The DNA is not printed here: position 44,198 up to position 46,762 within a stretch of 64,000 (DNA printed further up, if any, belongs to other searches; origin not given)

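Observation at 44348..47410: Divergent glycyl-radical enzyme + activase embedded in the glycan locus: candidate new GRE chemistry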

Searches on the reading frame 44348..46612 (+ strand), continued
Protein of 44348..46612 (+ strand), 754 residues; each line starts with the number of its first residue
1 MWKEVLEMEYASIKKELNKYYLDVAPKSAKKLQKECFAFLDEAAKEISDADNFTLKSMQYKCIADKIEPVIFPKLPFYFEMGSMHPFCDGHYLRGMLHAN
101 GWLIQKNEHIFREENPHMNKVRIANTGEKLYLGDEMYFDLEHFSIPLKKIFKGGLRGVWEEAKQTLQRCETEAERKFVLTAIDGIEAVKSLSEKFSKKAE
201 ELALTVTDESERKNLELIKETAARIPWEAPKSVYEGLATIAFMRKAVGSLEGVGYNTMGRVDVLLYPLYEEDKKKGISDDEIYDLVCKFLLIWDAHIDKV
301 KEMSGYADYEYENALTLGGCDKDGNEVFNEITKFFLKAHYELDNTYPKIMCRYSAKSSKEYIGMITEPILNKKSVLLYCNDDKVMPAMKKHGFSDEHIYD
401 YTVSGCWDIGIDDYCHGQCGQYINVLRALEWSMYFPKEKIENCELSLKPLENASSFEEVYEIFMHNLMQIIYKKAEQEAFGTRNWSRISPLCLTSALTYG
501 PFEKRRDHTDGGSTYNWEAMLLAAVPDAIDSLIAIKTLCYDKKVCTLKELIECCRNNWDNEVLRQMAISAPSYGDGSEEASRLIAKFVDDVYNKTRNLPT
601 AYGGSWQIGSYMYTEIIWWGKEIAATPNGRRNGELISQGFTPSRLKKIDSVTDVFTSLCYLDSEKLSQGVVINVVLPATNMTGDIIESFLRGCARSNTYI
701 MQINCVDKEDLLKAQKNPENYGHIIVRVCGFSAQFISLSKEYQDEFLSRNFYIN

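Call 57: search_protein_families(library=pfam, alignment_id=A4, max_evalue=0.00001)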
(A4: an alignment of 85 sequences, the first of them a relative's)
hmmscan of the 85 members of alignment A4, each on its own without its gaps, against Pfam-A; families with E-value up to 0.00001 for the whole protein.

A. member 1, L080:7972-9066:+ (364 aa): 0 families

B. families by the number of members that match (of 85 scanned): 117 families (the first 25 are shown)
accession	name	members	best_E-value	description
PF02836.23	Glyco_hydro_2_C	4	4.1e-81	Glycosyl hydrolases family 2, TIM barrel domain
PF02837.24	Glyco_hydro_2_N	4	9.1e-45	Glycosyl hydrolases family 2, sugar binding domain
PF01841.26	Transglut_core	4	4.9e-23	Transglutaminase-like superfamily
PF07944.18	Beta-AFase-like_GH127_cat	3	5.6e-31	Beta-L-arabinofuranosidase, GH127 catalytic domain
PF12833.13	HTH_18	3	2e-20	Helix-turn-helix domain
PF00165.29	HTH_AraC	3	7.4e-17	Bacterial regulatory helix-turn-helix proteins, AraC family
PF22666.2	Glyco_hydro_2_N2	3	2.4e-09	Glycosyl hydrolase 2 galactose-binding domain-like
PF02446.23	Glyco_hydro_77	2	9.5e-152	4-alpha-glucanotransferase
PF07733.18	DNA_pol3_alpha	2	5.8e-108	Bacterial DNA polymerase III alpha NTPase domain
PF17657.6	DNA_pol3_finger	2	1.8e-61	Bacterial DNA polymerase III alpha subunit finger domain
PF00144.29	Beta-lactamase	2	9.1e-61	Beta-lactamase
PF02929.23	Bgal_small_N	2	4.3e-52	Beta galactosidase small chain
PF01554.23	MatE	2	2.2e-47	MatE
PF00664.28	ABC_membrane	2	2.2e-43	ABC transporter transmembrane region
PF00933.27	Glyco_hydro_3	2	1.1e-36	Glycosyl hydrolase family 3 N terminal domain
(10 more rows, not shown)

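Call 66: search_protein_families(library=pfam, proteins=[L003:4870-6780:+, L005:8115-9980:+, L065:9711-11192:+, L004:5882-7342:+, L004:4926-5900:+, L004:9017-10207:+, L004:10191-11291:+, L043:7550-8992:-, L079:7657-9042:+, L010:6052-7557:-], max_evalue=0.01)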
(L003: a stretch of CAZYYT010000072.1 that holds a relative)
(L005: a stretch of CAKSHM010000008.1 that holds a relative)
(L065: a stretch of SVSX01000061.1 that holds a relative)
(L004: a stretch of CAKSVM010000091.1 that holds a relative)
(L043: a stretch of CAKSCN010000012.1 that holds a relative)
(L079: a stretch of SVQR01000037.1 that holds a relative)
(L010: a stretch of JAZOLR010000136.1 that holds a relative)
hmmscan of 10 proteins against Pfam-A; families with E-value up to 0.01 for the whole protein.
L003:4870-6780:+ (636 aa): 1 family
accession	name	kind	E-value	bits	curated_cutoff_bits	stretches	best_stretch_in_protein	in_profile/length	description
PF18088.7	Glyco_H_20C_C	-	5.9e-42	144.1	27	1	432-614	2-186/194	Glycoside Hydrolase 20C C-terminal domain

L005:8115-9980:+ (621 aa): 4 families
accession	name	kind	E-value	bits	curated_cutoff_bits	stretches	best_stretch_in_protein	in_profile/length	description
PF07944.18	Beta-AFase-like_GH127_cat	-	3.4e-29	102.5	24.9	1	70-362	50-334/376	Beta-L-arabinofuranosidase, GH127 catalytic domain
PF20736.2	Glyco_hydro127M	-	6e-15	55.6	24.2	1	424-517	2-95/95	Beta-L-arabinofuranosidase, GH127 middle domain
PF07470.19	Glyco_hydro_88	-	0.0011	18.5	26.6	0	128-222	23-108/352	Glycosyl Hydrolase Family 88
PF03663.20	Glyco_hydro_76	-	0.0034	17.4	25.9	0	201-282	163-251/366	Glycosyl hydrolase family 76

L065:9711-11192:+ (493 aa): 1 family
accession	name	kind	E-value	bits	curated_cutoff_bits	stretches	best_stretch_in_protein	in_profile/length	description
PF04734.18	Ceramidase_alk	-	2.4e-08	33.6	32.1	1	92-291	28-232/509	Neutral/alkaline non-lysosomal ceramidase, N-terminal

L004:5882-7342:+ (486 aa): 1 family
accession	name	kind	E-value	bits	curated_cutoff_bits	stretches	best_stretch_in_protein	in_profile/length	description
PF13416.11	SBP_bac_8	-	0.0022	18.3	27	1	99-352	9-210/279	Bacterial extracellular solute-binding protein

L004:4926-5900:+ (324 aa): 1 family
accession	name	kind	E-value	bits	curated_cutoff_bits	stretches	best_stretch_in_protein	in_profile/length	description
PF00701.28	DHDPS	-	2.5e-63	213.9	22.1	1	32-310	1-283/289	Dihydrodipicolinate synthetase family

L004:9017-10207:+ (396 aa): 1 family
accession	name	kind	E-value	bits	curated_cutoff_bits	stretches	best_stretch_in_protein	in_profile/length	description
PF13088.12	BNR_2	-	1.6e-11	44.5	31.4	1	54-292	20-210/277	BNR repeat-like domain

L004:10191-11291:+ (366 aa): 1 family
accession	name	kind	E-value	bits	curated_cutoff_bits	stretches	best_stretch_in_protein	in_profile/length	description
PF00144.29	Beta-lactamase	-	4e-61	207.5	27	1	11-338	2-305/329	Beta-lactamase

L043:7550-8992:- (480 aa): 1 family
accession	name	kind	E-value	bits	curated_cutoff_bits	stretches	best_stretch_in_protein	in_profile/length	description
PF02446.23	Glyco_hydro_77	-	3.3e-147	491.6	25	1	12-461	1-463/465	4-alpha-glucanotransferase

L079:7657-9042:+ (461 aa): 2 families
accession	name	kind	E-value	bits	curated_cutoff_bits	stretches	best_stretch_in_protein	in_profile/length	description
PF01554.23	MatE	-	1.1e-44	152.3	24.9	2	22-181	1-159/161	MatE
PF03023.19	MurJ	-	3.7e-10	39.4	27.4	2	78-237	261-418/451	Lipid II flippase MurJ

L010:6052-7557:- (501 aa): 0 families

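Call 68: find_encoding_contigs(protein=P0009, flank=9000, max_places=3)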
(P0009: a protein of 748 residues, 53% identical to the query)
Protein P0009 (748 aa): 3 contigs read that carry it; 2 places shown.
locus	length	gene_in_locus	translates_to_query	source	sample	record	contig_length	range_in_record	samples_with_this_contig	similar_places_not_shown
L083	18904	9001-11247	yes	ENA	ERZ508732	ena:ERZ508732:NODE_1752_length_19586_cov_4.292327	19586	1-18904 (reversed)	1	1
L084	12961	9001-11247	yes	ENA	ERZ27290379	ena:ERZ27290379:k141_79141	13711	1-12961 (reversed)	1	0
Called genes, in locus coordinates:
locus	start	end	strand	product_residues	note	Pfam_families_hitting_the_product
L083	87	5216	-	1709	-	PF09479:Flg_new (weak), PF18657:YDG, PF09479:Flg_new, PF00395:SLH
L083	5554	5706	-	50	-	-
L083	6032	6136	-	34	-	-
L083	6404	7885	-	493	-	PF13416:SBP_bac_8 (weak)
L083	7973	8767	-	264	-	PF12833:HTH_18, PF00165:HTH_AraC (weak)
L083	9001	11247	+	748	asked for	PF02901:PFL-like, PF01228:Gly_radical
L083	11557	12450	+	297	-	PF00701:DHDPS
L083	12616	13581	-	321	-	PF12784:PDDEXK_2 (weak)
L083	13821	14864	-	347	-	-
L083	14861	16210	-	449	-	-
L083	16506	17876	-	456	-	PF22208:Cas_Csm6_CARF, PF22206:Cas_Csm6_6H (weak), PF09659:Cas_Csm6_HEPN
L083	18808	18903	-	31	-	?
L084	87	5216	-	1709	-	PF09479:Flg_new (weak), PF18657:YDG, PF09479:Flg_new, PF00395:SLH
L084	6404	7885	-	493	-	PF13416:SBP_bac_8 (weak)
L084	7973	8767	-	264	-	PF12833:HTH_18, PF00165:HTH_AraC (weak)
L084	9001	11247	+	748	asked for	PF02901:PFL-like, PF01228:Gly_radical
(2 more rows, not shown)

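Call 69: find_encoding_contigs(protein=P0004, flank=9000, max_places=2)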
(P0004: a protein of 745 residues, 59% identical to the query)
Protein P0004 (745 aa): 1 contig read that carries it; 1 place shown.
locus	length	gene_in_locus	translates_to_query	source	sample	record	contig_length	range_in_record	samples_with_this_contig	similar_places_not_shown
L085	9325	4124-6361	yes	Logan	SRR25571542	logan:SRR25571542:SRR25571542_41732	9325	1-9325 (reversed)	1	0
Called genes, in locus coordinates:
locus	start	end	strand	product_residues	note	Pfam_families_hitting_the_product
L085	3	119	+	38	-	?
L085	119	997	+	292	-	PF00892:EamA (weak)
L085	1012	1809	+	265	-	PF01522:Polysacc_deac_1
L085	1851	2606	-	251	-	PF12833:HTH_18, PF00165:HTH_AraC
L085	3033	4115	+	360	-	PF00144:Beta-lactamase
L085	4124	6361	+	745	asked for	PF02901:PFL-like, PF01228:Gly_radical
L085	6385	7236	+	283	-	PF13353:Fer4_12, PF04055:Radical_SAM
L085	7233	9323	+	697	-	?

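Call 70: find_encoding_contigs(protein=P0007, flank=9000, max_places=2)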
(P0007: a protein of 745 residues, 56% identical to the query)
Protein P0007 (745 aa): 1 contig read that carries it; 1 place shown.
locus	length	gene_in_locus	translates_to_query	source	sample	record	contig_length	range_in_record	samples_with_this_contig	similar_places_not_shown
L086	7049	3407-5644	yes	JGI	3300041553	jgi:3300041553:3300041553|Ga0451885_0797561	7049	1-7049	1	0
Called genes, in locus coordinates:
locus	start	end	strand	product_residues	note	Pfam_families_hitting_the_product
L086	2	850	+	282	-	?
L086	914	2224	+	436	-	-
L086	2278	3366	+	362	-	PF14607:GxDLY, PF14606:Lipase_GDSL_3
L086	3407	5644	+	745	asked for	PF02901:PFL-like, PF01228:Gly_radical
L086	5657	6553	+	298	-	PF13353:Fer4_12, PF13237:Fer4_10 (faint), PF12797:Fer4_2 (faint), PF12837:Fer4_6 (faint), PF12838:Fer4_7, PF13187:Fer4_9 (weak), PF00037:Fer4 (weak), PF04055:Radical_SAM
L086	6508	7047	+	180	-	?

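Call 71: find_encoding_contigs(protein=P0015, flank=8000, max_places=2)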
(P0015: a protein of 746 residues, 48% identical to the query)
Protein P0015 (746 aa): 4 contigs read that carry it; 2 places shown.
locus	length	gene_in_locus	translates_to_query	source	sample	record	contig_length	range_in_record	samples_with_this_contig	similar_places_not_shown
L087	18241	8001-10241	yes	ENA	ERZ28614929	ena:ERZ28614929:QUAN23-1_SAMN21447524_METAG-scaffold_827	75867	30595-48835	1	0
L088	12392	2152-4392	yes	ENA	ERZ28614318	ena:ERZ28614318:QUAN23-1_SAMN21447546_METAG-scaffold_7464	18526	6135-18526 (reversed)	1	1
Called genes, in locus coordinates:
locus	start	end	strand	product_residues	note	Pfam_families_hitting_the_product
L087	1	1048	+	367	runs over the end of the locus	PF14607:GxDLY, PF13472:Lipase_GDSL_2, PF14606:Lipase_GDSL_3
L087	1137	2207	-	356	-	PF00657:Lipase_GDSL (faint), PF13472:Lipase_GDSL_2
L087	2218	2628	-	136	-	-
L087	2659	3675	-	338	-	-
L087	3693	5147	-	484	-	-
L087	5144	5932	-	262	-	PF04973:NMN_transporter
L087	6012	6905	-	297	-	PF07883:Cupin_2 (weak), PF12833:HTH_18, PF00165:HTH_AraC (weak)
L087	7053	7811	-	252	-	PF12833:HTH_18, PF00165:HTH_AraC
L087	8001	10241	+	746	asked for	PF02901:PFL-like, PF01228:Gly_radical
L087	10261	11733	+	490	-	PF01547:SBP_bac_1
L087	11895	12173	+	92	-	-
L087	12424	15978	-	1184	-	PF04997:RNA_pol_Rpb1_1, PF00623:RNA_pol_Rpb1_2, PF04983:RNA_pol_Rpb1_3, PF05000:RNA_pol_Rpb1_4, PF04998:RNA_pol_Rpb1_5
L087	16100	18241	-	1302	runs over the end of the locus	PF04563:RNA_pol_Rpb2_1, PF04561:RNA_pol_Rpb2_2, PF04565:RNA_pol_Rpb2_3, PF10385:RNA_pol_Rpb2_45, PF00562:RNA_pol_Rpb2_6, PF04560:RNA_pol_Rpb2_7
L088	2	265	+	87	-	?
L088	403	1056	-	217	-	PF07883:Cupin_2 (weak)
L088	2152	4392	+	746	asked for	PF02901:PFL-like, PF01228:Gly_radical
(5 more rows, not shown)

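Call 72: find_encoding_contigs(protein=P0014, flank=8000, max_places=2)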
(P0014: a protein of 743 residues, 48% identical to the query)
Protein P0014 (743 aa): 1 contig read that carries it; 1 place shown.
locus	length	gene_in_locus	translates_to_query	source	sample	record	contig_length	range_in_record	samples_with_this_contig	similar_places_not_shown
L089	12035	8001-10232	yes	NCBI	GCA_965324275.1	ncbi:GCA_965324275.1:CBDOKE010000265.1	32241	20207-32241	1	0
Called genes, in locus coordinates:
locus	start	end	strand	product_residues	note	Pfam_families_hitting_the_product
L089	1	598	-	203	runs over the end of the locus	PF04542:Sigma70_r2, PF08281:Sigma70_r4_2, PF04545:Sigma70_r4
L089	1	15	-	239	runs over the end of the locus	PF14285:DUF4367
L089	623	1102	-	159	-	PF03358:FMN_red (weak), PF12682:Flavodoxin_4, PF12724:Flavodoxin_5 (faint), PF02525:Flavodoxin_2 (weak)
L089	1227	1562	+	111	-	-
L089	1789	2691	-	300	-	PF04909:Amidohydro_2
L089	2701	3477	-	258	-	PF04951:Peptidase_M55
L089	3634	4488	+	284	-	PF02311:AraC_binding, PF00165:HTH_AraC, PF12833:HTH_18, PF00165:HTH_AraC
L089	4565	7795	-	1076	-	-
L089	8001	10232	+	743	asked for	PF02901:PFL-like, PF01228:Gly_radical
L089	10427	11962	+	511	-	PF02056:Glyco_hydro_4, PF11975:Glyco_hydro_4C, PF14659:Phage_int_SAM_3 (weak)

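Call 73: find_encoding_contigs(protein=P0025, flank=8000, max_places=2)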
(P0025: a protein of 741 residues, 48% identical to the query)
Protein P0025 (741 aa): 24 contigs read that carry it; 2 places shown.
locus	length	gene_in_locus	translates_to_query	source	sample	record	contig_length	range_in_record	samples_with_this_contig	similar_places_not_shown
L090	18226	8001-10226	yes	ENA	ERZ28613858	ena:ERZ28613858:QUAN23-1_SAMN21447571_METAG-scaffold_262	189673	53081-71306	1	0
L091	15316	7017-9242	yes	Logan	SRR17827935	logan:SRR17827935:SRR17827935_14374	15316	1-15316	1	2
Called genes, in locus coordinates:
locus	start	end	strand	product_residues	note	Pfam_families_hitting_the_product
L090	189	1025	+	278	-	PF00165:HTH_AraC (weak), PF12833:HTH_18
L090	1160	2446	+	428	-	PF12831:FAD_oxidored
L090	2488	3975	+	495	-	-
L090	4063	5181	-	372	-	-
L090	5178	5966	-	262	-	PF04973:NMN_transporter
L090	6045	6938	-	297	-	PF07883:Cupin_2 (weak), PF12833:HTH_18, PF00165:HTH_AraC (weak)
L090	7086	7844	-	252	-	PF12833:HTH_18, PF00165:HTH_AraC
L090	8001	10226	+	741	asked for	PF02901:PFL-like, PF01228:Gly_radical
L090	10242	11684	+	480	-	-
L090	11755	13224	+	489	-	PF01547:SBP_bac_1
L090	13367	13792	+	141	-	PF01609:DDE_Tnp_1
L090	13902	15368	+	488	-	-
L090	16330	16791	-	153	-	PF13551:HTH_29 (weak), PF13565:HTH_32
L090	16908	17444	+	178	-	-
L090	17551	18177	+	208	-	PF04542:Sigma70_r2, PF04545:Sigma70_r4, PF08281:Sigma70_r4_2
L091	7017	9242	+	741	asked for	PF02901:PFL-like, PF01228:Gly_radical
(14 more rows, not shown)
